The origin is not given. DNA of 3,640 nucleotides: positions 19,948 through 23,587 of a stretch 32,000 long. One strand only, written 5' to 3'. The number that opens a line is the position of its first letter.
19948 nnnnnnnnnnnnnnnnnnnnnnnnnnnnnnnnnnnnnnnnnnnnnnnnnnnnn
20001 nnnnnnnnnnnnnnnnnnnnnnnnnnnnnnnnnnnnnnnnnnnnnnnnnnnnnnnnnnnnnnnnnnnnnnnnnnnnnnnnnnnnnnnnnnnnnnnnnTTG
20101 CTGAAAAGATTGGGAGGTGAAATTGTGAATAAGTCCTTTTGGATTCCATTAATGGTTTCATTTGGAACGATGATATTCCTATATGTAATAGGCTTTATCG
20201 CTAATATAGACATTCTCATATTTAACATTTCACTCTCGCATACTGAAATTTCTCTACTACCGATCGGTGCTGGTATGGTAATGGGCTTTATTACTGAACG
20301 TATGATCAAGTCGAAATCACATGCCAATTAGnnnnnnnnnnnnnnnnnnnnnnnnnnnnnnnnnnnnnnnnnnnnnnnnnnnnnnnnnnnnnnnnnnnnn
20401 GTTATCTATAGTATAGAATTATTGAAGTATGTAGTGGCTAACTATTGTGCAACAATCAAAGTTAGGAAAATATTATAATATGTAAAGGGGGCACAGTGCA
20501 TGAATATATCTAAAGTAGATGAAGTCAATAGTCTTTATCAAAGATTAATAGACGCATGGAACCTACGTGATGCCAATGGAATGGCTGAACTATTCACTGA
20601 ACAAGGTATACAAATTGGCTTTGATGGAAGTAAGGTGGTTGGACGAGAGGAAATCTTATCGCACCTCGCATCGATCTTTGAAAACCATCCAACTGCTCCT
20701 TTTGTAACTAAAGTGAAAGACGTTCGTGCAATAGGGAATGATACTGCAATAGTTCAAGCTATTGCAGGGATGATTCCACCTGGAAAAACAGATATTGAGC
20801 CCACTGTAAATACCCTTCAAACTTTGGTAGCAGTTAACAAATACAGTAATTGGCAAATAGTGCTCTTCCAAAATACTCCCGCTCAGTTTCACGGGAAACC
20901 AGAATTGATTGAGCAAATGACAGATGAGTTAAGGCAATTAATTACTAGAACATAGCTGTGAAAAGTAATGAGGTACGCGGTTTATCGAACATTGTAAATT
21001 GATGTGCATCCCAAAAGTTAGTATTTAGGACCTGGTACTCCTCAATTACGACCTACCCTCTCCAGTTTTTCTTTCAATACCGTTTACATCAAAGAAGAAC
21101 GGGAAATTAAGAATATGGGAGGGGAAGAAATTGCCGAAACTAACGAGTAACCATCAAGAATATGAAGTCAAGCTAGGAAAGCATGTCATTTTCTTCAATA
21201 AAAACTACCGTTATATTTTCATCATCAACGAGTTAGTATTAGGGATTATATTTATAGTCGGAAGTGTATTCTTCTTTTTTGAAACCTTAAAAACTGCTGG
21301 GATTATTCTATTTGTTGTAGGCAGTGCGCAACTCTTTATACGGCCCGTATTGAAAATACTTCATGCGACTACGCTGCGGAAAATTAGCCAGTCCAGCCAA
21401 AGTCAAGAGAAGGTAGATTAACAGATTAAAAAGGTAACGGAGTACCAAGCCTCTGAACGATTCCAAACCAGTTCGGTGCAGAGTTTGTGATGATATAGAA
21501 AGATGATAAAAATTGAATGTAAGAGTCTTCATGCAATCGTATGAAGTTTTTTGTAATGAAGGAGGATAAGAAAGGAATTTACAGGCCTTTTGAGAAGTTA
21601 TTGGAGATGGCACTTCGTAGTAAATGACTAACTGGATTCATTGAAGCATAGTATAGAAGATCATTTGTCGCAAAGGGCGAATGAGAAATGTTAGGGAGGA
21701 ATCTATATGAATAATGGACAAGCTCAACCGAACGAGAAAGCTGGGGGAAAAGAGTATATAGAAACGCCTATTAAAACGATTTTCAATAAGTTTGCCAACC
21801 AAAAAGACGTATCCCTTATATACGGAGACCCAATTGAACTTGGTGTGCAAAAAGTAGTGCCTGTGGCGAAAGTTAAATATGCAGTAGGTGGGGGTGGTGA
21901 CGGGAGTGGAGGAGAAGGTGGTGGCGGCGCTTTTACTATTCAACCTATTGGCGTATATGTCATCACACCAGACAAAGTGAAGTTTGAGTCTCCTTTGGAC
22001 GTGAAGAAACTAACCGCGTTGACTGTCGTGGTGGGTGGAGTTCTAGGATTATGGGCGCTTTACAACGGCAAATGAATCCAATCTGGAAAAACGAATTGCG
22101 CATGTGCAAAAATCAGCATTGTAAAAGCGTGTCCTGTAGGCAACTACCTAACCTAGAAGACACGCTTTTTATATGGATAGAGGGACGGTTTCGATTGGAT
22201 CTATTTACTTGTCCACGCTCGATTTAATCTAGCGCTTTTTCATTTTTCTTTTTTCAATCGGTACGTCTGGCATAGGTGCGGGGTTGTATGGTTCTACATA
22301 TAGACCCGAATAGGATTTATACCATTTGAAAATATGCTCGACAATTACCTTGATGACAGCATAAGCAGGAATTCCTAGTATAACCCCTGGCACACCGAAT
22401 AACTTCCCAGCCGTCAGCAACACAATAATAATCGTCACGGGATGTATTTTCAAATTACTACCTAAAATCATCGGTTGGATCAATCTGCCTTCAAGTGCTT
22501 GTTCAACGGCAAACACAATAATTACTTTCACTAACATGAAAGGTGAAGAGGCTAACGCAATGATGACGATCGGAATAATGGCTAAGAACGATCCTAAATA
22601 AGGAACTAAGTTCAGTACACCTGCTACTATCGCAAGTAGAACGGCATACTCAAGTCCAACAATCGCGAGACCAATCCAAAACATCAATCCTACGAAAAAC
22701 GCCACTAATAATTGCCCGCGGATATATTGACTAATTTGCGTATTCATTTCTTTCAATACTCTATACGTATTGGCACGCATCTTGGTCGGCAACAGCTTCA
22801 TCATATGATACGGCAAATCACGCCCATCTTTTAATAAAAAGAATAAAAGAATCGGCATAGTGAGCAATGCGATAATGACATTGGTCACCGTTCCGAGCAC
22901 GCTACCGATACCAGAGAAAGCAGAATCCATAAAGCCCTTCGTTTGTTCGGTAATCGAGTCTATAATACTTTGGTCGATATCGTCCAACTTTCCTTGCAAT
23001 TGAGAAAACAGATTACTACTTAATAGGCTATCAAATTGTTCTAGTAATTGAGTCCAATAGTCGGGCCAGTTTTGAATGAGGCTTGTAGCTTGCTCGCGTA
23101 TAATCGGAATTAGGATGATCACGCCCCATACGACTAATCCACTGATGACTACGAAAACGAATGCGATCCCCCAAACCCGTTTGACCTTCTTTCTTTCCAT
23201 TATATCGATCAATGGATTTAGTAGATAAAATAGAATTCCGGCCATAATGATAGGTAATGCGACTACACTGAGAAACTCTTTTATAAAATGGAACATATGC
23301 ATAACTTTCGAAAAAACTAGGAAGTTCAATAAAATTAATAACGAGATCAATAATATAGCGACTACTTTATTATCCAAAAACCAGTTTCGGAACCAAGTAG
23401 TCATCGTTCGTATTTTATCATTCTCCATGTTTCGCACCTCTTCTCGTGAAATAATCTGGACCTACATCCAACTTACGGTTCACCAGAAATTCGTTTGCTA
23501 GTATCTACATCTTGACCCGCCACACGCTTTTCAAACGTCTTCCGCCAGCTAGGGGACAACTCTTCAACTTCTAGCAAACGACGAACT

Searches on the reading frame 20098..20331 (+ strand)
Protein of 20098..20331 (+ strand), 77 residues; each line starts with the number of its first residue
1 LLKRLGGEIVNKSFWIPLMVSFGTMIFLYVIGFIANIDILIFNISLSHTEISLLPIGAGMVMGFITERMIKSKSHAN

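Call 6: search_protein_families(library=pfam, proteins=[window:20098-20331:+])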
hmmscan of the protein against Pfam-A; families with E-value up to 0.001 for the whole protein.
window:20098-20331:+ (77 aa): 0 families

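Call 8: search_protein_families(library=ncbifam, proteins=[window:20098-20331:+], max_evalue=0.01)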
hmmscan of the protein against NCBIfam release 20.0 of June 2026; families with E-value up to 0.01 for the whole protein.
window:20098-20331:+ (77 aa): 0 families

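Call 30: find_homologous_proteins(query=window:20125-20328:+, max_evalue=0.001)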
Query seq(68 aa) (68 aa): 13 proteins with E <= 0.001 among 13 candidates.
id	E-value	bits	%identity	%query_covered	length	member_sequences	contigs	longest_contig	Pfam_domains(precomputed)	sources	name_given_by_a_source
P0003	6.2e-36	138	100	100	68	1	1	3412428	-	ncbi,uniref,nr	ncbi:ATPase [Sporosarcina ureae]|uniref:ATPase n=1 Tax=Sporosarcina ureae TaxID=1571 RepID=UPI0009DC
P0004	3.1e-30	120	85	100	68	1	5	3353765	-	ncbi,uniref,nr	ncbi:ATPase [Sporosarcina sp. P21c]|uniref:ATPase n=1 Tax=Sporosarcina TaxID=1569 RepID=UPI000A15F12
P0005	5.8e-30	120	85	100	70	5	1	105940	-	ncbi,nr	ncbi:ATPase [Sporosarcina sp. P12(2017)]|nr:ATPase [Sporosarcina sp. P10] PIC60232.1 ATPase [Sporosa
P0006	4.5e-29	117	84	100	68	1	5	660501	-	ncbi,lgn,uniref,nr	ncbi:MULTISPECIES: ATPase [unclassified Sporosarcina]|uniref:ATPase n=1 Tax=unclassified Sporosarcin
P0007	2.4e-28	115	81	100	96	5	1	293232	-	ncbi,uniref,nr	ncbi:hypothetical protein [Sporosarcina sp. P17b]|uniref:hypothetical protein n=1 Tax=Sporosarcina s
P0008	4.8e-26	107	76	100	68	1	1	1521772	-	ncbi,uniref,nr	ncbi:ATPase [Sporosarcina sp. P18a]|uniref:ATPase n=1 Tax=Sporosarcina sp. P18a TaxID=2048259 RepID=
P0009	6.0e-26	107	75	100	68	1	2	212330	-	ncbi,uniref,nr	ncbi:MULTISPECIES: ATPase [unclassified Sporosarcina]|uniref:ATPase n=1 Tax=unclassified Sporosarcin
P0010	6.9e-25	104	72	100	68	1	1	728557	-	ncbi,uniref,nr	ncbi:ATPase [Sporosarcina sp. P34]|uniref:ATPase n=1 Tax=Sporosarcina sp. P34 TaxID=2048247 RepID=UP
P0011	2.8e-24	102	71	100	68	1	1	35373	-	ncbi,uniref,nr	ncbi:ATPase [Sporosarcina sp. P16b]|uniref:ATPase n=1 Tax=Sporosarcina sp. P16b TaxID=2048261 RepID=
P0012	4.3e-23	98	76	97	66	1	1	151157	-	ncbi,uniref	ncbi:ATPase [Neobacillus niacini]|uniref:ATPase n=1 Tax=Neobacillus niacini TaxID=86668 RepID=UPI003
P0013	3.1e-22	95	73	97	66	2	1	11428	-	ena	-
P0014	3.5e-21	92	67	99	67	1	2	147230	-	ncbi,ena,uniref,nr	ncbi:ATPase [Mesobacillus maritimus]|uniref:ATPase n=1 Tax=Mesobacillus maritimus TaxID=1643336 RepI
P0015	2.1e-18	83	63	100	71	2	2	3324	-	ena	-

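Call 31: find_encoding_contigs(protein=P0004, flank=8000, max_places=4)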
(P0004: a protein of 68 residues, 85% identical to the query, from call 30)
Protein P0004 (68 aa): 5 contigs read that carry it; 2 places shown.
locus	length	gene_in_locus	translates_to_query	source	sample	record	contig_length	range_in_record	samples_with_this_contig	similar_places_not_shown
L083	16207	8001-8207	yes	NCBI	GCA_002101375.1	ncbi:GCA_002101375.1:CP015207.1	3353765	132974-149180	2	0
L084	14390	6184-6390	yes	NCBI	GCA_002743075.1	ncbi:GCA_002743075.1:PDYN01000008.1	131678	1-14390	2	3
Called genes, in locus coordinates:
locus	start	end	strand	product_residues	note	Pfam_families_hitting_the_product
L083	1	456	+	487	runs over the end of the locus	PF07690:MFS_1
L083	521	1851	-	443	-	PF20310:HTH_Tnp_2, PF13565:HTH_32 (faint), PF13276:HTH_21, PF00665:rve, PF13683:rve_3, PF13333:rve_2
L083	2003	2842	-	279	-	PF08543:Phos_pyr_kin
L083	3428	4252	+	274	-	PF00497:SBP_bac_3, PF10613:Lig_chan-Glu_bd (weak)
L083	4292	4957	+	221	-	PF00528:BPD_transp_1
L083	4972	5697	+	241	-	PF02463:SMC_N, PF09818:ABC_ATPase (faint), PF13175:AAA_15 (faint), PF00005:ABC_tran, PF13304:AAA_21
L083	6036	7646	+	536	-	PF00199:Catalase, PF06628:Catalase-rel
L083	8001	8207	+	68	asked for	-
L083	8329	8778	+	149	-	PF13577:SnoaL_4 (faint), PF13474:SnoaL_3, PF14534:DUF4440, PF12680:SnoaL_2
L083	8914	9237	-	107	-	PF01978:TrmB (faint), PF12840:HTH_20 (weak), PF01022:HTH_5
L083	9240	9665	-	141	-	PF08327:AHSA1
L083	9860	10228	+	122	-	PF09579:Spore_YtfJ (weak)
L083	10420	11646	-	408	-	PF01594:AI-2E_transport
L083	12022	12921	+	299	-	PF10604:Polyketide_cyc2 (faint), PF13781:DoxX_3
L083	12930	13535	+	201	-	PF13761:DUF4166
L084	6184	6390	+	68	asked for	-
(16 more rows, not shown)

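Call 32: find_encoding_contigs(protein=P0005, flank=8000, max_places=3)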
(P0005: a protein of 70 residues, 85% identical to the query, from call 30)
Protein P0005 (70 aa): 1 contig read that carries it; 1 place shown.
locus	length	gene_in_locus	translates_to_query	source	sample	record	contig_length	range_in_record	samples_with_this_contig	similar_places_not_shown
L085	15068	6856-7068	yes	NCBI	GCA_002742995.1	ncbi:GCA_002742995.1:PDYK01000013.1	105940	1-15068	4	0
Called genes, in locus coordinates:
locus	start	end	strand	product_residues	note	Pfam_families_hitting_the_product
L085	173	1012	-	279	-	PF08543:Phos_pyr_kin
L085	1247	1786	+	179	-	PF06803:DUF1232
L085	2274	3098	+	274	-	PF00497:SBP_bac_3, PF10613:Lig_chan-Glu_bd (weak)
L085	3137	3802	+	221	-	PF00528:BPD_transp_1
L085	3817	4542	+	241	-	PF02463:SMC_N, PF09818:ABC_ATPase (faint), PF13175:AAA_15 (faint), PF00005:ABC_tran, PF13304:AAA_21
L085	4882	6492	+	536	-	PF00199:Catalase, PF06628:Catalase-rel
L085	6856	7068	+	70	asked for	-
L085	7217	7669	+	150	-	PF13577:SnoaL_4 (faint), PF13474:SnoaL_3, PF14534:DUF4440, PF12680:SnoaL_2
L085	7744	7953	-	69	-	-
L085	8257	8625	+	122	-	PF09579:Spore_YtfJ (weak)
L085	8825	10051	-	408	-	PF01594:AI-2E_transport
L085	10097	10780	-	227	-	PF03473:MOSC, PF03475:YiiM_3-alpha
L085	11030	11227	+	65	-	-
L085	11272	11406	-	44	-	-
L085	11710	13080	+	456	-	PF03929:PepSY_TM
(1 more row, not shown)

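Call 33: find_encoding_contigs(protein=P0006, flank=8000, max_places=4)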
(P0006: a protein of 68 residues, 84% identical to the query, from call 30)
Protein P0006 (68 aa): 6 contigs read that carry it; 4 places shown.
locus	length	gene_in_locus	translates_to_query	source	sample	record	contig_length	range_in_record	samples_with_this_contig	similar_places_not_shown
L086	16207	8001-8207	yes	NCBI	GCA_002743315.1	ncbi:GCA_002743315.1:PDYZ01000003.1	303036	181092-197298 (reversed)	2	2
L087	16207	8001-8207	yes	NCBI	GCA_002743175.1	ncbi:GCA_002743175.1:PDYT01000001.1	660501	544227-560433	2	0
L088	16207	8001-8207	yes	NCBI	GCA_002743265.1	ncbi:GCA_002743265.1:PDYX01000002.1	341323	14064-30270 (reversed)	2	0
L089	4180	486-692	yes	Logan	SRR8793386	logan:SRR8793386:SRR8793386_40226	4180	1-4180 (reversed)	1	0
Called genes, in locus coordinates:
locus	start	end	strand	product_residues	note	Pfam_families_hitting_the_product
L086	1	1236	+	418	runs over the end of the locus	PF04143:Sulf_transp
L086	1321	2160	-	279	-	PF08543:Phos_pyr_kin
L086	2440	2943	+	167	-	PF06803:DUF1232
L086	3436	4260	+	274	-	PF00497:SBP_bac_3, PF10613:Lig_chan-Glu_bd (weak)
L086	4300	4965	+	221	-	PF00528:BPD_transp_1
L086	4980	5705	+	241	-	PF02463:SMC_N, PF09818:ABC_ATPase (faint), PF00005:ABC_tran, PF13175:AAA_15 (faint), PF13304:AAA_21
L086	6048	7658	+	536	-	PF00199:Catalase, PF06628:Catalase-rel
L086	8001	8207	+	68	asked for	-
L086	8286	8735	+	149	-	PF13474:SnoaL_3, PF14534:DUF4440 (weak), PF12680:SnoaL_2 (weak)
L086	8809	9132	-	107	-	PF12840:HTH_20, PF01022:HTH_5, PF01978:TrmB (weak)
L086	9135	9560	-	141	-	PF08327:AHSA1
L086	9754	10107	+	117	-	PF09579:Spore_YtfJ (faint)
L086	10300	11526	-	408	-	PF01594:AI-2E_transport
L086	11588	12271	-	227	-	PF03473:MOSC, PF03475:YiiM_3-alpha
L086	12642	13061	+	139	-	-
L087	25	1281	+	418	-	PF04143:Sulf_transp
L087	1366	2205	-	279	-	PF08543:Phos_pyr_kin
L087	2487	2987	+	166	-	PF06803:DUF1232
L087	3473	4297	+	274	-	PF00497:SBP_bac_3, PF10613:Lig_chan-Glu_bd (weak)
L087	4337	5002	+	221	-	PF00528:BPD_transp_1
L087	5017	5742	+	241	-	PF02463:SMC_N, PF09818:ABC_ATPase (faint), PF00005:ABC_tran, PF13175:AAA_15 (faint), PF13304:AAA_21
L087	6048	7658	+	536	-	PF00199:Catalase, PF06628:Catalase-rel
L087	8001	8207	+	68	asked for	-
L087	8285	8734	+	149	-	PF13474:SnoaL_3, PF14534:DUF4440, PF12680:SnoaL_2 (weak)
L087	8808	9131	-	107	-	PF12840:HTH_20, PF01022:HTH_5, PF01978:TrmB (weak)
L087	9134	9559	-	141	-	PF08327:AHSA1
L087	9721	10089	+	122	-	PF09579:Spore_YtfJ (weak)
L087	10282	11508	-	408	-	PF01594:AI-2E_transport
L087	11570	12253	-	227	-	PF03473:MOSC, PF03475:YiiM_3-alpha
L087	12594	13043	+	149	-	-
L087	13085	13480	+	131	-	PF27070:HTH_Rpn_C (weak)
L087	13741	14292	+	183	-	-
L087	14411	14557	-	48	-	-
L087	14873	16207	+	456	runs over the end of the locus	PF03929:PepSY_TM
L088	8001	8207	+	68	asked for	-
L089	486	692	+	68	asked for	-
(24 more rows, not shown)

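Call 38: find_encoding_contigs(protein=P0007, flank=8000, max_places=2)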
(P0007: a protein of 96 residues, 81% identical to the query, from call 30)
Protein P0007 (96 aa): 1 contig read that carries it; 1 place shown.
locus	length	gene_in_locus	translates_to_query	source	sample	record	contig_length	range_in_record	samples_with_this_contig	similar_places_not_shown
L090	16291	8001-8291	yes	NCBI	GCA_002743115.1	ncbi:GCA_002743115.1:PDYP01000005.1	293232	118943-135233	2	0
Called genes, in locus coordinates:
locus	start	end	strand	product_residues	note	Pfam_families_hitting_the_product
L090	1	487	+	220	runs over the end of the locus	PF00881:Nitroreductase, PF14512:TM1586_NiRdase (faint)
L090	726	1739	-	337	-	PF08240:ADH_N, PF00107:ADH_zinc_N, PF13602:ADH_zinc_N_2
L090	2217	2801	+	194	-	PF03167:UDG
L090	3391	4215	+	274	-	PF00497:SBP_bac_3, PF10613:Lig_chan-Glu_bd (weak)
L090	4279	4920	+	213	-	PF00528:BPD_transp_1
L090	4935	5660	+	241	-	PF02463:SMC_N, PF09818:ABC_ATPase (faint), PF00005:ABC_tran, PF13304:AAA_21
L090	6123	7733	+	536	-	PF00199:Catalase, PF06628:Catalase-rel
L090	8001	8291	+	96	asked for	-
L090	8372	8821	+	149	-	PF13577:SnoaL_4 (weak), PF13474:SnoaL_3, PF14534:DUF4440, PF12680:SnoaL_2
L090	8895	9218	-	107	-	PF01978:TrmB (faint), PF12840:HTH_20, PF01022:HTH_5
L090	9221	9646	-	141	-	PF10604:Polyketide_cyc2 (weak), PF08327:AHSA1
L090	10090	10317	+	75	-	PF13560:HTH_31 (weak), PF12844:HTH_19, PF01381:HTH_3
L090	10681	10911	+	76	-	-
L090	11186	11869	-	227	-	PF03473:MOSC, PF03475:YiiM_3-alpha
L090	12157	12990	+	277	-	PF00494:SQS_PSY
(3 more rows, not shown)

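Call 39: find_encoding_contigs(protein=P0008, flank=8000, max_places=2)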
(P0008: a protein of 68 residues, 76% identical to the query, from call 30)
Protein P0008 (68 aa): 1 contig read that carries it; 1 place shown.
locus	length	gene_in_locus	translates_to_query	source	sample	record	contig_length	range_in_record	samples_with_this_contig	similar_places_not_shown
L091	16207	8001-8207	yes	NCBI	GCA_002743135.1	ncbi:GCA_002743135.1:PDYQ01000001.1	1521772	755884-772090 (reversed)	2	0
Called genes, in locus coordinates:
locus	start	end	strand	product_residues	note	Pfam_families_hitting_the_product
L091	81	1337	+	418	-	PF04143:Sulf_transp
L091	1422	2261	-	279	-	PF08543:Phos_pyr_kin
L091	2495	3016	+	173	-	PF06803:DUF1232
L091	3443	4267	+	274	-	PF00497:SBP_bac_3, PF10613:Lig_chan-Glu_bd (weak)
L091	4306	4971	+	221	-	PF00528:BPD_transp_1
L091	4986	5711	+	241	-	PF02463:SMC_N, PF09818:ABC_ATPase (faint), PF00005:ABC_tran, PF13175:AAA_15 (faint), PF13304:AAA_21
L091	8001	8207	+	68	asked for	-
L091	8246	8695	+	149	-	PF13474:SnoaL_3 (weak), PF14534:DUF4440, PF12680:SnoaL_2 (weak)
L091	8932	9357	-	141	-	PF10604:Polyketide_cyc2 (weak), PF08327:AHSA1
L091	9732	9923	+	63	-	-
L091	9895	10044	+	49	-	-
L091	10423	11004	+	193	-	PF03167:UDG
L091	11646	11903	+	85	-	PF13560:HTH_31, PF12844:HTH_19, PF01381:HTH_3, PF13443:HTH_26 (weak)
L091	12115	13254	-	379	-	PF08240:ADH_N, PF00107:ADH_zinc_N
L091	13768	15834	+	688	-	PF02743:dCache_1, PF22673:MCP-like_PDC_1 (weak), PF00672:HAMP (weak), PF00015:MCPsignal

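Call 40: find_encoding_contigs(protein=P0009, flank=8000, max_places=2)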
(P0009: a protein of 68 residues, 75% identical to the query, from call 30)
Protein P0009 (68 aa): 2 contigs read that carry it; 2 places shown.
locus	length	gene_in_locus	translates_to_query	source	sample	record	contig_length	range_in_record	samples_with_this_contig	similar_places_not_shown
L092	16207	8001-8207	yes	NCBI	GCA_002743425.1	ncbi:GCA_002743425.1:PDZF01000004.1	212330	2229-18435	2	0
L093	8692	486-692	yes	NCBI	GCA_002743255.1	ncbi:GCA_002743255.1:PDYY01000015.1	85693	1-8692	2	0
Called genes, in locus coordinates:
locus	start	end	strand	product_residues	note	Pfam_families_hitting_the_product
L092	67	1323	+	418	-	PF04143:Sulf_transp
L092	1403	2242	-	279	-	PF08543:Phos_pyr_kin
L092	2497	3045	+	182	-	PF06803:DUF1232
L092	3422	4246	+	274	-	PF00497:SBP_bac_3, PF10613:Lig_chan-Glu_bd (weak)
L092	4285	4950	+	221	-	PF00528:BPD_transp_1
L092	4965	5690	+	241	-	PF02463:SMC_N, PF09818:ABC_ATPase (faint), PF00005:ABC_tran, PF13175:AAA_15 (faint), PF13304:AAA_21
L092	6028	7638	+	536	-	PF00199:Catalase, PF06628:Catalase-rel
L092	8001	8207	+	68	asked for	-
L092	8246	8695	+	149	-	PF13474:SnoaL_3 (weak), PF14534:DUF4440, PF12680:SnoaL_2 (weak)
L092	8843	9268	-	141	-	PF10604:Polyketide_cyc2 (weak), PF08327:AHSA1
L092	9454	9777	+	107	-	PF12784:PDDEXK_2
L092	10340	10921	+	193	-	PF03167:UDG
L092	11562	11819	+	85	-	PF13560:HTH_31, PF12844:HTH_19, PF01381:HTH_3, PF13443:HTH_26 (weak)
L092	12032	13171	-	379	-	PF08240:ADH_N, PF00107:ADH_zinc_N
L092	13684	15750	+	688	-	PF02743:dCache_1, PF22673:MCP-like_PDC_1 (weak), PF00672:HAMP (weak), PF00015:MCPsignal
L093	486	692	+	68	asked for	-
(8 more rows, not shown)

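Call 60: find_encoding_contigs(protein=P0003, flank=1000, max_places=2)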
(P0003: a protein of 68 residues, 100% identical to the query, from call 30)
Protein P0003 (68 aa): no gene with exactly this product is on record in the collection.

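Call 73: find_encoding_contigs(protein=P0012, flank=3000, max_places=1)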
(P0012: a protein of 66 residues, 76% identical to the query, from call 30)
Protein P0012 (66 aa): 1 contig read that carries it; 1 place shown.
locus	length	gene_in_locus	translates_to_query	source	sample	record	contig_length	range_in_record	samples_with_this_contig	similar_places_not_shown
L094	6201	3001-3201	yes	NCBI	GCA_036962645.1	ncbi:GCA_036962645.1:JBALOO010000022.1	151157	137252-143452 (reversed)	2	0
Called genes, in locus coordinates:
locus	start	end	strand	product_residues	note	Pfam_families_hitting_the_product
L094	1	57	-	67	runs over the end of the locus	PF09855:Zn_ribbon_13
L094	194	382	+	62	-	-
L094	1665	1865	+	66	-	-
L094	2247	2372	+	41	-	-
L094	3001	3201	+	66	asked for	-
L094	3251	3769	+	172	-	PF13302:Acetyltransf_3, PF00583:Acetyltransf_1 (weak)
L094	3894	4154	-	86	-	-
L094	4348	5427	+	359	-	PF08757:CotH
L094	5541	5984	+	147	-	PF07486:Hydrolase_2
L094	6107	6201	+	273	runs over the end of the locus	PF00702:Hydrolase, PF08282:Hydrolase_3, PF05116:S6PP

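Call 74: find_encoding_contigs(protein=P0011, flank=8000, max_places=1)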
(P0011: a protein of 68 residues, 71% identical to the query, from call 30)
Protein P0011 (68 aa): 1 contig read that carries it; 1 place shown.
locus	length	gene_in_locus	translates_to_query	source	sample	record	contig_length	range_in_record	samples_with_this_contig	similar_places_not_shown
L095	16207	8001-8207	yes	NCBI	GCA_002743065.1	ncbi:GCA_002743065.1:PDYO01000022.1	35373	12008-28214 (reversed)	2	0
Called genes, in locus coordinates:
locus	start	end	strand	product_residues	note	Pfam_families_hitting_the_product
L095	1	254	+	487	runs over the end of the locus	PF07690:MFS_1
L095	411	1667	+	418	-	PF04143:Sulf_transp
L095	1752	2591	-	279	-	PF08543:Phos_pyr_kin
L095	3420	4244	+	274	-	PF00497:SBP_bac_3, PF10613:Lig_chan-Glu_bd (weak)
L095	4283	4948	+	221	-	PF00528:BPD_transp_1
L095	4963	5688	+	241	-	PF02463:SMC_N, PF09818:ABC_ATPase (faint), PF00005:ABC_tran, PF13175:AAA_15 (faint), PF13304:AAA_21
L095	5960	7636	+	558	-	PF00199:Catalase, PF06628:Catalase-rel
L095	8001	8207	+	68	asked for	-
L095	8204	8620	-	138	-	PF01594:AI-2E_transport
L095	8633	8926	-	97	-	PF01594:AI-2E_transport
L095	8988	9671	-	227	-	PF03473:MOSC, PF03475:YiiM_3-alpha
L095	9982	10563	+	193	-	PF03167:UDG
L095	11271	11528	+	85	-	PF13560:HTH_31, PF12844:HTH_19, PF01381:HTH_3, PF13443:HTH_26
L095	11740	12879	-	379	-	PF08240:ADH_N, PF00107:ADH_zinc_N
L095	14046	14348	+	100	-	PF13370:Fer4_13 (weak)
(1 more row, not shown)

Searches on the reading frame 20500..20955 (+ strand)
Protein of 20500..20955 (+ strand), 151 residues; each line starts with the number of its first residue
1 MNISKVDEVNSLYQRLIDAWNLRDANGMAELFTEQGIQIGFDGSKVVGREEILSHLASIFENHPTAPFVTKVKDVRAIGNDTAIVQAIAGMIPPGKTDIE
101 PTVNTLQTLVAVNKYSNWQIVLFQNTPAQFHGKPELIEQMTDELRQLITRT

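Call 6: search_protein_families(library=pfam, proteins=[window:20500-20955:+])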
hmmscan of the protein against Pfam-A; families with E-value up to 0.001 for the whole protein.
window:20500-20955:+ (151 aa): 3 families
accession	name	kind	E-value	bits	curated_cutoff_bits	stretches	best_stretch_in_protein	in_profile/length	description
PF13474.12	SnoaL_3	-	1.1e-08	35.8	22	1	9-121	1-112/121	SnoaL-like domain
PF12680.13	SnoaL_2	-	1.2e-07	32.7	27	1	14-91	2-75/102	SnoaL-like domain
PF14534.12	DUF4440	-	1.7e-07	32.1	25.2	1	11-120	3-107/107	Domain of unknown function (DUF4440)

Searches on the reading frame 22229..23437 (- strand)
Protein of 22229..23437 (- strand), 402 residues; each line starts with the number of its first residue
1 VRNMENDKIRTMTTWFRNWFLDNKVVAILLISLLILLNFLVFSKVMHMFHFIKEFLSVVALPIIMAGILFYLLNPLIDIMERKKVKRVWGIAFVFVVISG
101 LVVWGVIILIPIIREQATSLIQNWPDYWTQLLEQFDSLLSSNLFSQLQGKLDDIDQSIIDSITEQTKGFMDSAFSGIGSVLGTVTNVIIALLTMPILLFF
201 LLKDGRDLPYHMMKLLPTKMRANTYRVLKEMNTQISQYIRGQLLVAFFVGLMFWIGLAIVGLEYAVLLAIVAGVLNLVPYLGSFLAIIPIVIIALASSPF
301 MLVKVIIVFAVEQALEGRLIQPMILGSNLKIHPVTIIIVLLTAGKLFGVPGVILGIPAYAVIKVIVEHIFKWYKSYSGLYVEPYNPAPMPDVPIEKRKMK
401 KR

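Call 6: search_protein_families(library=pfam, proteins=[window:22229-23437:-])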
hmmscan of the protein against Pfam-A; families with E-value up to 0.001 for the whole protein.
window:22229-23437:- (402 aa): 1 family
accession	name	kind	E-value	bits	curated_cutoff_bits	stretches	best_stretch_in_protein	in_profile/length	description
PF01594.21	AI-2E_transport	-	2e-79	267.6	34.3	1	38-369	3-326/327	AI-2E family transporter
